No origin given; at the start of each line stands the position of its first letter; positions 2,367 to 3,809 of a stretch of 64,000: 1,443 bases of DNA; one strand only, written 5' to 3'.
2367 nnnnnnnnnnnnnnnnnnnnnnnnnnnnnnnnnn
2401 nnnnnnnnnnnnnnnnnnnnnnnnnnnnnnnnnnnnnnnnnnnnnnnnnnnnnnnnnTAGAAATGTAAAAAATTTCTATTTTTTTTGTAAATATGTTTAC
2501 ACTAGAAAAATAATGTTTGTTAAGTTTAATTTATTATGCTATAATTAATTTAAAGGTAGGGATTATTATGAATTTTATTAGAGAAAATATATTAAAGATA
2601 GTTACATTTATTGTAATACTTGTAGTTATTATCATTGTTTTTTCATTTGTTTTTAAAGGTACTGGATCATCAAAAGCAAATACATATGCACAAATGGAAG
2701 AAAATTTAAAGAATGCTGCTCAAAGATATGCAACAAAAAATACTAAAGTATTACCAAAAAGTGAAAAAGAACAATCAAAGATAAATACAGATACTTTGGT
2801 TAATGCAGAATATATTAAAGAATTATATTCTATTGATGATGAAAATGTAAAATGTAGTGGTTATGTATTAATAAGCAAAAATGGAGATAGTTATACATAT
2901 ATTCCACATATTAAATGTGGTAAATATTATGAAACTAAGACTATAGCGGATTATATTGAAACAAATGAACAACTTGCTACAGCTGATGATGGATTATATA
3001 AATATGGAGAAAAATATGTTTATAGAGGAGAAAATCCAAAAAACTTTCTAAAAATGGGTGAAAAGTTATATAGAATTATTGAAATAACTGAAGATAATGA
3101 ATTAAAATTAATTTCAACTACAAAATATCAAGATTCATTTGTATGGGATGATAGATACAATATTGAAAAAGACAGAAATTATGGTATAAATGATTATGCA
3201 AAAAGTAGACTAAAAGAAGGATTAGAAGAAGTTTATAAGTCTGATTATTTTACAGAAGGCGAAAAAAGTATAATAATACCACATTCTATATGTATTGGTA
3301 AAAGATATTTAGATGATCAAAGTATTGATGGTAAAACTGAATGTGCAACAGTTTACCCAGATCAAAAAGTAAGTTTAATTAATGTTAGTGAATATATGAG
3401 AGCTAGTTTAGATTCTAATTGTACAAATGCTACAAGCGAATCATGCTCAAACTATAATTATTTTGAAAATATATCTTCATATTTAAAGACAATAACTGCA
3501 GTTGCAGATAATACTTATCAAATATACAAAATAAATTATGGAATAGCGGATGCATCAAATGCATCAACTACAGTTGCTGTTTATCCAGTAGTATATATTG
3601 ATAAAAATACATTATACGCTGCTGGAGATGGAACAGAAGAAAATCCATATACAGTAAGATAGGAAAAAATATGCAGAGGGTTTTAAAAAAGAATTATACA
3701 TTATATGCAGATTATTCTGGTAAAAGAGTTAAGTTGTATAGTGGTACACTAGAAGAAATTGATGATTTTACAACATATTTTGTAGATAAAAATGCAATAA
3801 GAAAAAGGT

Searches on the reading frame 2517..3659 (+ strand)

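Call 7: search_protein_families(library=pfam, proteins=[window:2517-3659:+], max_evalue=0.01)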
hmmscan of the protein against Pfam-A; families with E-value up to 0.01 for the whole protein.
window:2517-3659:+ (381 aa): 2 families
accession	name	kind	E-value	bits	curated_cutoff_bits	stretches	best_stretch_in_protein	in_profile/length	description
PF22990.1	ABHD16_N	-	0.0018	18.8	27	1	21-79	65-119/125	Phosphatidylserine Lipase ABHD16 N-terminal domain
PF12832.13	MFS_1_like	-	0.0082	15.7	25.2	0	6-79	137-209/373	MFS_1 like family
